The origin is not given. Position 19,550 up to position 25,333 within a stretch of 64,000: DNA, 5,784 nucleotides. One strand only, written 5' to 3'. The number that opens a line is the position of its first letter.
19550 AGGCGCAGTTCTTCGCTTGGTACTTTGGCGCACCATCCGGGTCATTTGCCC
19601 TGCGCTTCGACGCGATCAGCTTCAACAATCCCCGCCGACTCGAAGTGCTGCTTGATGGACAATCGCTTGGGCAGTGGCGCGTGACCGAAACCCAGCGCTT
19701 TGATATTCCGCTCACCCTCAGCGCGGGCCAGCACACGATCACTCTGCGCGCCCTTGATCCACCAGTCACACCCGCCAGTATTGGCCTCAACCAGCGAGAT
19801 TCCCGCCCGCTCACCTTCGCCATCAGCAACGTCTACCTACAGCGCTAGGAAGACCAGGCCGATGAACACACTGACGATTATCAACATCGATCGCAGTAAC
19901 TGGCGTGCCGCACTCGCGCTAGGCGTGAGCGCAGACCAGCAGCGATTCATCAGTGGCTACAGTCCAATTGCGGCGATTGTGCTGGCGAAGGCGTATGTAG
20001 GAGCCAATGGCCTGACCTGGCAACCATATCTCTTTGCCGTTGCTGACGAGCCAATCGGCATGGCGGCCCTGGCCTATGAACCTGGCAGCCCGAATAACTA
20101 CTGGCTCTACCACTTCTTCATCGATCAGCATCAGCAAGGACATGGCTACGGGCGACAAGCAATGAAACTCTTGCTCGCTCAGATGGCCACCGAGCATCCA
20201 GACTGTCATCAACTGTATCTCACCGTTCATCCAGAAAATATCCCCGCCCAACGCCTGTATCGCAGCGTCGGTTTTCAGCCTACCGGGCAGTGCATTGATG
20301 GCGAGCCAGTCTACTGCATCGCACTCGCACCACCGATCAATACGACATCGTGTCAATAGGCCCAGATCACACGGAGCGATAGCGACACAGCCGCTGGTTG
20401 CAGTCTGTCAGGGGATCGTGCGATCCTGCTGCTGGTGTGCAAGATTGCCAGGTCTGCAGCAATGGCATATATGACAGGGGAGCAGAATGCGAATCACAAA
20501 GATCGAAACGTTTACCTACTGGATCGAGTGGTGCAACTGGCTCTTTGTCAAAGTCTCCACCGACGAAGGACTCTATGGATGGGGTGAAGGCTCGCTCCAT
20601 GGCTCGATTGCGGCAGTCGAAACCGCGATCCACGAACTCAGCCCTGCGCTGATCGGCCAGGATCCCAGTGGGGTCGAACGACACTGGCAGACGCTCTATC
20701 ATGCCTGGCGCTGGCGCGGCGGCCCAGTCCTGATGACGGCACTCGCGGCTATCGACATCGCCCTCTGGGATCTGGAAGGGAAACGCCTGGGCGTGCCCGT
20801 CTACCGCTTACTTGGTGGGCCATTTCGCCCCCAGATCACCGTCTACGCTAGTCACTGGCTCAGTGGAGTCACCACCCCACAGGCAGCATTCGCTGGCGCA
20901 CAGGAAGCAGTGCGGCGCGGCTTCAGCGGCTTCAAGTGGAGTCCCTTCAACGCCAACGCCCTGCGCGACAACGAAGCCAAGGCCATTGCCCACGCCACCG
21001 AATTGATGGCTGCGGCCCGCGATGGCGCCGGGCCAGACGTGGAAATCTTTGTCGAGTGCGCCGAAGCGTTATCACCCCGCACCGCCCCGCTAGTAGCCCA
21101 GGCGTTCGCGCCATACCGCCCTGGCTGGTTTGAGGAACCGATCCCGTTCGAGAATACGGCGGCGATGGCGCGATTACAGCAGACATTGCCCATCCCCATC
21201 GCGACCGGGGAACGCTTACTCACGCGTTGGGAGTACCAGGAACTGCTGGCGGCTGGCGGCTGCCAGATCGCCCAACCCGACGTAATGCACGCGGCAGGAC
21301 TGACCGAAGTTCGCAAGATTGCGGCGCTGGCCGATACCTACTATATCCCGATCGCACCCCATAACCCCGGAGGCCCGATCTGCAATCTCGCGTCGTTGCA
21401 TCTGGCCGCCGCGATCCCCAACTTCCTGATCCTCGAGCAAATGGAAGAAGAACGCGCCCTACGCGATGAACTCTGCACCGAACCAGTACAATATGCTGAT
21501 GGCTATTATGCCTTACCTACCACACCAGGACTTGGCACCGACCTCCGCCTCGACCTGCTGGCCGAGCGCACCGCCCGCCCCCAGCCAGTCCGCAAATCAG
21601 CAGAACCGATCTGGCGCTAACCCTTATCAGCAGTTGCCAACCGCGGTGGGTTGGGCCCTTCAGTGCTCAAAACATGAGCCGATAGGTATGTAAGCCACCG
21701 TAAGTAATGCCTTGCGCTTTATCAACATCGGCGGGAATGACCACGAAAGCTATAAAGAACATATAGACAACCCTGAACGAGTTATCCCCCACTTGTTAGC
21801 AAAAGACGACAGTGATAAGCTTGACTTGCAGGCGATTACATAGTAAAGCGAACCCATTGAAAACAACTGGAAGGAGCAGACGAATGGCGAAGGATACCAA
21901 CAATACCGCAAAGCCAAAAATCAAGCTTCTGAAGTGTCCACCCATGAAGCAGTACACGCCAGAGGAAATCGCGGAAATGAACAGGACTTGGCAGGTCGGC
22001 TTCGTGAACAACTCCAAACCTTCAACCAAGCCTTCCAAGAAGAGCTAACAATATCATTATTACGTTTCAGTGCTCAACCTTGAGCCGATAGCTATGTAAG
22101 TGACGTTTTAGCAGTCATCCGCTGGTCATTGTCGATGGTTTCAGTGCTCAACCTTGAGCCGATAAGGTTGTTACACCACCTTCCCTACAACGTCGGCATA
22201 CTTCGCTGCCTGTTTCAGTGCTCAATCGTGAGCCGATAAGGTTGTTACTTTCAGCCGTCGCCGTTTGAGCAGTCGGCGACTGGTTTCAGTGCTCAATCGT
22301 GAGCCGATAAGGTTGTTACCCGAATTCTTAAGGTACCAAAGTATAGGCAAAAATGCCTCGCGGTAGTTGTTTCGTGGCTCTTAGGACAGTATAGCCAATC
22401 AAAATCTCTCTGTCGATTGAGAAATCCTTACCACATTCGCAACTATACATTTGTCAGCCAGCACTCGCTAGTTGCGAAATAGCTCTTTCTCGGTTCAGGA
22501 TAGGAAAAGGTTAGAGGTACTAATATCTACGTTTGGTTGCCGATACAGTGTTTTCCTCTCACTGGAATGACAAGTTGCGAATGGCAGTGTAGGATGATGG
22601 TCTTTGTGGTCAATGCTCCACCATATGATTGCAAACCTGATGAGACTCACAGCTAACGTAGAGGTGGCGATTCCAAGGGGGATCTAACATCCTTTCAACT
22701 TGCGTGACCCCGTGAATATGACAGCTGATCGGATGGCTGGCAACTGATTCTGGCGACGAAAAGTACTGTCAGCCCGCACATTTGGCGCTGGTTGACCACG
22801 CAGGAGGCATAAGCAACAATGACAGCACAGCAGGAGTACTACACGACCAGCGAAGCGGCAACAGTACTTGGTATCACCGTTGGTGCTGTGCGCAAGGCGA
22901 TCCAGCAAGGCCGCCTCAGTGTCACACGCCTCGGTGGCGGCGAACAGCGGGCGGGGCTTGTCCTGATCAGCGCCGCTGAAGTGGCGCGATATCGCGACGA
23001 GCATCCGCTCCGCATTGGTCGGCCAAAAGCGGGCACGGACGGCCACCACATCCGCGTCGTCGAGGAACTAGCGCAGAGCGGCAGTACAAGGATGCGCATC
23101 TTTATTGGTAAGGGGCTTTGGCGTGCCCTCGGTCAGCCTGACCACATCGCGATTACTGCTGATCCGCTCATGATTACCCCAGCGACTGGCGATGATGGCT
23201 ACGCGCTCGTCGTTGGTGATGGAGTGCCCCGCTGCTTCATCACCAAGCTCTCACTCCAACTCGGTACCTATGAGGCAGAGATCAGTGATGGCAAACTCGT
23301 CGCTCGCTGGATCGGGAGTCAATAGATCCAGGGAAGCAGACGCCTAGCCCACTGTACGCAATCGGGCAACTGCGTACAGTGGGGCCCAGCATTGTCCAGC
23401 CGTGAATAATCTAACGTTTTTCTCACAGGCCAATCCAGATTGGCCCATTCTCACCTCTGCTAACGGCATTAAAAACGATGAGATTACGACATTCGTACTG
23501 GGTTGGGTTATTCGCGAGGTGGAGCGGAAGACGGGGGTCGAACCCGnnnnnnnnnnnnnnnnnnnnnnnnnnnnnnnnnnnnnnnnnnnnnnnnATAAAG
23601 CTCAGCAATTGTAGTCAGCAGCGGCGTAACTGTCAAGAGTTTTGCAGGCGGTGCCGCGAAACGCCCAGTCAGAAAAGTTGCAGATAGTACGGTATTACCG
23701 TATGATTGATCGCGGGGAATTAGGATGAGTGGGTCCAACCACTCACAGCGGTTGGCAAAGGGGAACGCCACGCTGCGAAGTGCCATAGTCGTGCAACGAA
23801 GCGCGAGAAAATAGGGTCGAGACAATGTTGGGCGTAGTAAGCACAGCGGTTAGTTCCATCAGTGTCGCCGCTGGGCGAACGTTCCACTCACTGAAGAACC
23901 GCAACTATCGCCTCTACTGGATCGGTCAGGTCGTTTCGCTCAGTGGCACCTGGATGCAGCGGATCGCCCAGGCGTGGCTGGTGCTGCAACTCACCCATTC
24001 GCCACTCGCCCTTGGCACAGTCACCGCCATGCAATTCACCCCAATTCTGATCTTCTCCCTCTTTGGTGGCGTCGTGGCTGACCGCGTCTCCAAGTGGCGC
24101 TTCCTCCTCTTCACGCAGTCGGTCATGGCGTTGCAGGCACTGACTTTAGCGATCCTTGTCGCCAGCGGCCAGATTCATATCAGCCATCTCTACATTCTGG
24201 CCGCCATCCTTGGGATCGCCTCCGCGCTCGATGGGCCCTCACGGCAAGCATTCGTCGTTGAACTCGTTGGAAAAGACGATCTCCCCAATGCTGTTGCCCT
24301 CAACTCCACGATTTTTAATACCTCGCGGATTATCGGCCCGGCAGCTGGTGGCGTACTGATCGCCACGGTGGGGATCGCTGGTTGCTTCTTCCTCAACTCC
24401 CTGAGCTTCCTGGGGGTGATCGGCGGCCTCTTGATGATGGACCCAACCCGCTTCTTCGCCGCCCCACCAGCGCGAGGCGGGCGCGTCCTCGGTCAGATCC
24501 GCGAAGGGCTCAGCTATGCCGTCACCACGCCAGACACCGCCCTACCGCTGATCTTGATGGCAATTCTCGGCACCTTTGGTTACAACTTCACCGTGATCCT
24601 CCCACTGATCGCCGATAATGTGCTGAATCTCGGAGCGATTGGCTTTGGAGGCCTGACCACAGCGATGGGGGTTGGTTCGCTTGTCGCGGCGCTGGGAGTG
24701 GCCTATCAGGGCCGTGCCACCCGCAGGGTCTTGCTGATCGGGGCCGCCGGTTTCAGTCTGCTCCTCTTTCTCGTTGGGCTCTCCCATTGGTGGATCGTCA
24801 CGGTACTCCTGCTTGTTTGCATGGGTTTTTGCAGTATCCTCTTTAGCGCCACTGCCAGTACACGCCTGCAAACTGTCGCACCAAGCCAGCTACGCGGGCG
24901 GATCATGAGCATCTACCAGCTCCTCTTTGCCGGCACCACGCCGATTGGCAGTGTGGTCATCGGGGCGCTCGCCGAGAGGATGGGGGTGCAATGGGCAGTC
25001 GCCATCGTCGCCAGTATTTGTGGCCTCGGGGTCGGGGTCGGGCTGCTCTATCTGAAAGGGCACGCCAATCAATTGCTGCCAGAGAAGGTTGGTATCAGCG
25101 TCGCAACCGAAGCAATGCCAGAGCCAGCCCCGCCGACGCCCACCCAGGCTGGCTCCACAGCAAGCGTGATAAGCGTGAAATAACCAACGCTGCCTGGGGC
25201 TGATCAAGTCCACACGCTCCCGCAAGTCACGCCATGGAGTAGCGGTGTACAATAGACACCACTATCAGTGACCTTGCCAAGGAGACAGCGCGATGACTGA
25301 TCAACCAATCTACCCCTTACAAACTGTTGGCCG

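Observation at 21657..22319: Orphan, decaying CRISPR mini-array whose repeat drift spares the hairpin stem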

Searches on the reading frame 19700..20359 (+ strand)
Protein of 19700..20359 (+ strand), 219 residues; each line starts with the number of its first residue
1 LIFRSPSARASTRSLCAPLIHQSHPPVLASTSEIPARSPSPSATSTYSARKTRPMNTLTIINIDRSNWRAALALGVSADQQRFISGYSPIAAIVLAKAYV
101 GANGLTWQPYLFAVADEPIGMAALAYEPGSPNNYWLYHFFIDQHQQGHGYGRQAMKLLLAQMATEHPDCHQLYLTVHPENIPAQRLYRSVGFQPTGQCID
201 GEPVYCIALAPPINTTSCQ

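Call 12: search_protein_families(library=pfam, proteins=[window:19700-20359:+], max_evalue=0.01)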
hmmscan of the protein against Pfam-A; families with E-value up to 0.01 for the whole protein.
window:19700-20359:+ (219 aa): 7 families
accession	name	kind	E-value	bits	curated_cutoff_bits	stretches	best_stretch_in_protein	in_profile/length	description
PF00583.31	Acetyltransf_1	-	3e-15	57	20.7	1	112-192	38-116/116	Acetyltransferase (GNAT) family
PF13508.13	Acetyltransf_7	-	1e-09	39.1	27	1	111-194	4-84/84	Acetyltransferase (GNAT) domain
PF13302.13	Acetyltransf_3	-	3e-09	38.1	25.4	1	103-193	47-138/138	Acetyltransferase (GNAT) domain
PF13673.13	Acetyltransf_10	-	1e-07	32.4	23.6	1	110-197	34-112/128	Acetyltransferase (GNAT) domain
PF13420.13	Acetyltransf_4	-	1.7e-05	25.3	24.3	1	104-196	46-138/155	Acetyltransferase (GNAT) domain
PF08445.16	FR47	-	0.00065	20.1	22.1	1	136-194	24-79/86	FR47-like protein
PF13523.12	Acetyltransf_8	-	0.0067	16.5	27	0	138-197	83-142/145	Acetyltransferase (GNAT) domain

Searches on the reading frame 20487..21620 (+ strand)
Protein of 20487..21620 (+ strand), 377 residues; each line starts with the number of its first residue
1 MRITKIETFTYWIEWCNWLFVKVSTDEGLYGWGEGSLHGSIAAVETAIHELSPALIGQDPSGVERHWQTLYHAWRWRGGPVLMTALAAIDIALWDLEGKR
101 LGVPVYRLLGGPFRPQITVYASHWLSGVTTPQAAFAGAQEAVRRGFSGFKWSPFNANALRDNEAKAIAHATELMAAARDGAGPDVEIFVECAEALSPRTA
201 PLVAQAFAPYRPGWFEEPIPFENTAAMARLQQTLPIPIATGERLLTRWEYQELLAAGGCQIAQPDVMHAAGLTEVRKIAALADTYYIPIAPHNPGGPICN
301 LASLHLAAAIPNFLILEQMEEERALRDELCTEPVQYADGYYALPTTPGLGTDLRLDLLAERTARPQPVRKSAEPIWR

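Call 12: search_protein_families(library=pfam, proteins=[window:20487-21620:+], max_evalue=0.01)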
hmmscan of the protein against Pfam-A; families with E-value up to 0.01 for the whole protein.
window:20487-21620:+ (377 aa): 2 families
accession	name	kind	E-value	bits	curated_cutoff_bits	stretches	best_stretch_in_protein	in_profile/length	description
PF13378.12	MR_MLE_C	-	1.9e-62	211.3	29.4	1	137-354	5-216/219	Enolase C-terminal domain-like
PF02746.21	MR_MLE_N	-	2.5e-22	79.7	22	1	19-110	29-117/117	Mandelate racemase / muconate lactonizing enzyme, N-terminal domain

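Call 17: find_encoding_contigs(protein=window:20487-21620:+, flank=10000, max_places=8)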
Protein window:20487-21620:+ (377 aa): no gene with exactly this product is on record in the collection.

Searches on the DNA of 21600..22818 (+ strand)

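Call 25: search_dna_similar(query=window:21621-22818:+, collection=phages, mode=distant, max_evalue=1)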
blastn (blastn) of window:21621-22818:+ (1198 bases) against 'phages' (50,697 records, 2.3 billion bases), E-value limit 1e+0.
No match.

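Call 26: search_dna_similar(query=window:21621-22818:+, collection=plasmids, mode=distant, max_evalue=1)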
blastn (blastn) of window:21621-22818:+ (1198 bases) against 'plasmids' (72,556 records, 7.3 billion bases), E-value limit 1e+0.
No match.
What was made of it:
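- Tried and rejected: Region 21621-22818 has no match in phages or plasmids (calls 25, 26).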

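Call 88: search_rna_families(source=window, start=21600, end=22750, threshold=evalue, max_evalue=10)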
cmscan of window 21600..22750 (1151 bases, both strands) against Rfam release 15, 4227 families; matches with E-value up to 10: 7.
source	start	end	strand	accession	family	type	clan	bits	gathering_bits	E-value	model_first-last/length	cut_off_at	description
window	22064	22100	-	RF01332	CRISPR-DR19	Gene; CRISPR;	-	26.7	40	0.036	1-37/37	no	CRISPR RNA direct repeat element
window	22138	22174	-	RF01332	CRISPR-DR19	Gene; CRISPR;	-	26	40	0.052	1-37/37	no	CRISPR RNA direct repeat element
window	22283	22319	-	RF01332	CRISPR-DR19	Gene; CRISPR;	-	24.2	40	0.14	1-37/37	no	CRISPR RNA direct repeat element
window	22212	22248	-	RF01332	CRISPR-DR19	Gene; CRISPR;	-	24.2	40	0.14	1-37/37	no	CRISPR RNA direct repeat element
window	21854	21902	-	RF02059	STnc50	Gene; sRNA;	-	17.4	55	7.8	1-84/84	no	Salmonella enterica sRNA STnc40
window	21676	21733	-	RF01420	snoR113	Gene; snRNA; snoRNA; CD-box;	-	15.3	47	4.3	1-103/103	no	Small nucleolar RNA snoR113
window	22677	22747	+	RF00878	mir-456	Gene; miRNA;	-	14.7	58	7.9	1-73/73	no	mir-456 microRNA precursor family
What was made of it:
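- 22283..22319 (-): Repeat 1 (next to the leader), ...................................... Sub-threshold Rfam CRISPR-DR19 match on the minus strand (call 88).
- On Rfam CRISPR-DR19 (RF01332): 24.2-26.7 bits (call 88).
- Closest known: Rfam CRISPR-DR19. Different: Scores are 24-27 bits, below the gathering score of 40 (call 88).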

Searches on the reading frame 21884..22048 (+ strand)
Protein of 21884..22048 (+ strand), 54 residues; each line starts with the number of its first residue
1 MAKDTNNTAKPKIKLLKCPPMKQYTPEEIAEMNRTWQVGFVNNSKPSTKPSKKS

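Call 12: search_protein_families(library=pfam, proteins=[window:21884-22048:+], max_evalue=0.01)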
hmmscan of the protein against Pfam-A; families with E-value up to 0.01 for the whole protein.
window:21884-22048:+ (54 aa): 0 families

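Call 20: find_homologous_proteins(query=window:21884-22048:+, max_evalue=0.01)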
Query window:21884-22048:+ (54 aa): 1 proteins with E <= 0.01 among 1 candidates.
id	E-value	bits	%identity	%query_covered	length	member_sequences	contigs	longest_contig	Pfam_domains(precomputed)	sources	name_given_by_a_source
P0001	1.1e-28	114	100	100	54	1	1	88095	-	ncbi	-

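Call 21: find_encoding_contigs(protein=P0001, flank=10000, max_places=5)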
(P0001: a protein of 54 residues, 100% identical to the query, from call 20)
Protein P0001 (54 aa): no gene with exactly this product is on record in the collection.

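Call 51: search_protein_representatives(protein=window:21884-22048:+)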
Query: 54 residues. Proteins with E-value up to 0.001 (for the whole library): 2; up to 1e-10: 1; up to 1e-30: 0. The best 2 are listed.
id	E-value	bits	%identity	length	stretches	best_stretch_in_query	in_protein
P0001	3.4e-29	113.8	100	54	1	1-54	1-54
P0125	2.2e-04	36.7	43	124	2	8-47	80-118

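Call 54: find_encoding_contigs(protein=P0125, flank=8000, max_places=4)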
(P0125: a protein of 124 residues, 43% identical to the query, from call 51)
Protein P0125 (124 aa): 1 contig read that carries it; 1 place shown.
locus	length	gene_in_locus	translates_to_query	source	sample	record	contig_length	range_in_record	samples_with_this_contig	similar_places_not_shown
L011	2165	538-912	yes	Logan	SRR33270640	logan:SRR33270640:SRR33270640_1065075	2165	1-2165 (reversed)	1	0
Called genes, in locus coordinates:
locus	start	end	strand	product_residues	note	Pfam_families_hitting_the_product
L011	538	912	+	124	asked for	-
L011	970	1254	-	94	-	-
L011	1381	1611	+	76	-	-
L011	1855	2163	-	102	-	?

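Call 55: search_protein_families(library=phrogs, proteins=[P0125, P0001], max_evalue=1)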
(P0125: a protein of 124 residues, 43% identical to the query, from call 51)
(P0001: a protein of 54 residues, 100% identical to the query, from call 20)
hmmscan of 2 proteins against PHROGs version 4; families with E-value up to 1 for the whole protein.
P0125 (124 aa): 0 families

P0001 (54 aa): 0 families
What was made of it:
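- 21884..22048 (+): 54-aa ORF inside the insert, antisense to array transcription. AAGGAG lies 7 nt upstream of the ATG. The ORF carries the motif TPEEIx5TWQVGx5KP. No Pfam or PHROG family matches (calls 12, 55).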

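Call 72: find_related_loci(query=window:21884-22048:+, collection=viral_contigs, flank=5000)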
Query window:21884-22048:+ (54 aa) in viral_contigs; peptide patterns used: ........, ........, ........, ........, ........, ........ (x = any residue, [..] = any of these).
81 stretches matched a pattern, but none encodes a relative of the query by tblastn (E <= 1e-3).

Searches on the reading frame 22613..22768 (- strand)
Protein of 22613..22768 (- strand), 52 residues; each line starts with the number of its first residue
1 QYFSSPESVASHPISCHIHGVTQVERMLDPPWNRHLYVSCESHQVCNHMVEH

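Call 36: search_protein_families(library=pfam, proteins=[window:22613-22768:-], max_evalue=10)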
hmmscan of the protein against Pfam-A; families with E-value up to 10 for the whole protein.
seq(52 aa): 0 families
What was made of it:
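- Tried and rejected: Pfam did not detect the 52-aa cas4 fragment (call 36).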

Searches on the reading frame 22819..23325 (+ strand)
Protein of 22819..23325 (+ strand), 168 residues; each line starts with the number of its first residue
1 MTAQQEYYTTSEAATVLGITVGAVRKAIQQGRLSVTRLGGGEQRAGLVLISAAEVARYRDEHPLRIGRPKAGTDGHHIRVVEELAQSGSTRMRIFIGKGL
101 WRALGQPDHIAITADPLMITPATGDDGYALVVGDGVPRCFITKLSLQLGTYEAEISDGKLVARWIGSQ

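Call 12: search_protein_families(library=pfam, proteins=[window:22819-23325:+], max_evalue=0.01)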
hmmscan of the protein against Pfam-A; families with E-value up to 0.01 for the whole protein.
window:22819-23325:+ (168 aa): 2 families
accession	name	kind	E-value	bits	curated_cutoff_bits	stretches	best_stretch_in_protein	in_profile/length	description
PF12728.13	HTH_17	-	4.8e-07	30.4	27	1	7-61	1-49/51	Helix-turn-helix domain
PF08281.18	Sigma70_r4_2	-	0.00029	20.8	25.7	1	8-33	27-52/54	Sigma-70, region 4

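Call 22: list_cluster_members(proteins=[P0001, window:22819-23325:+, window:20487-21620:+, window:23825-25183:+])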
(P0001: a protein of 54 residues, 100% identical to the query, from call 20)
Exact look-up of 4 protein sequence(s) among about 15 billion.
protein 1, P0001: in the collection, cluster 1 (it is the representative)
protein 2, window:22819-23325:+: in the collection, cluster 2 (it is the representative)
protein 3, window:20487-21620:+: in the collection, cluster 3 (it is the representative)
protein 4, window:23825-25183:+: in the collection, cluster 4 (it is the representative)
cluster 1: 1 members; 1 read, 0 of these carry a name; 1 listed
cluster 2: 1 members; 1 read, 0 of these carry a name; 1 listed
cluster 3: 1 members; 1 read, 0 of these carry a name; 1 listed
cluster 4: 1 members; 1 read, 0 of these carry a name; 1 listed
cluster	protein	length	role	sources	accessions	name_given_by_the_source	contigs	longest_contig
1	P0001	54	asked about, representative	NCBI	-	-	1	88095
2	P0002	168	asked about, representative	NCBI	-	-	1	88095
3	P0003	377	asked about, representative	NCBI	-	-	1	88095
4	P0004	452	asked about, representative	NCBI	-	-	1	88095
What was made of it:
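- On Type I, Cas6-processed repeat family of Chloroflexota: The rest of the genome (an NCBI record with an 88,095-bp contig, call 22) could not be retrieved (calls 17, 21).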

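Call 32: find_homologous_proteins(query=window:22819-23325:+, max_evalue=0.001)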
Query window:22819-23325:+ (168 aa): 1 proteins with E <= 0.001 among 185 candidates.
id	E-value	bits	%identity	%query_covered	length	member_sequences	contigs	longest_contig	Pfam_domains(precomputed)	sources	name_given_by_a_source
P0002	3.6e-104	364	100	100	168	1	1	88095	PF12728.14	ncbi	-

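Call 55: search_protein_families(library=phrogs, proteins=[window:22819-23325:+], max_evalue=1)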
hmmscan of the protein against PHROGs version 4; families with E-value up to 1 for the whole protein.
window:22819-23325:+ (168 aa): 10 families
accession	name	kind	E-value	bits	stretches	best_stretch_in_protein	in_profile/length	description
phrog_57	-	head and packaging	5.3e-06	27.4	1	1-73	6-73/199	terminase small subunit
phrog_6401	-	DNA, RNA and nucleotide metabolism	7.1e-06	26.8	1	3-40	5-42/64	DNA binding protein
phrog_2474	-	transcription regulation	1.7e-05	25.7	1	5-57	46-94/118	MerR-like transcriptional regulator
phrog_575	-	integration and excision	0.00054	21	1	4-53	10-57/71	Cox-like excisionase and repressor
phrog_6058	-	unknown function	0.00089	20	1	8-35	25-52/113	-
phrog_2907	-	integration and excision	0.0021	19.5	1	4-40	3-39/117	excisionase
phrog_66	-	integration and excision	0.0087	16.8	1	4-64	90-145/412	excisionase and transcriptional regulator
phrog_2655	-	integration and excision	0.018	15.7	1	3-33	110-140/181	excisionase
phrog_4691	-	integration and excision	0.21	12.7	1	4-33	15-44/78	excisionase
phrog_1190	-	transcription regulation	0.37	11.5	1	4-32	124-152/167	RNA polymerase sigma factor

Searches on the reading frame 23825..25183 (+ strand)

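Call 12: search_protein_families(library=pfam, proteins=[window:23825-25183:+], max_evalue=0.01)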
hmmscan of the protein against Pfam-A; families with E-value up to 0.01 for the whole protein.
window:23825-25183:+ (452 aa): 2 families
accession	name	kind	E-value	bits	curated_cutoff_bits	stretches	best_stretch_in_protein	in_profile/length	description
PF05977.19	MFS_3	-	3.3e-65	221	27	1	19-404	3-386/524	Transmembrane secretion effector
PF07690.21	MFS_1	-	3.4e-31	108.9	33.4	2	32-293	2-256/347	Major Facilitator Superfamily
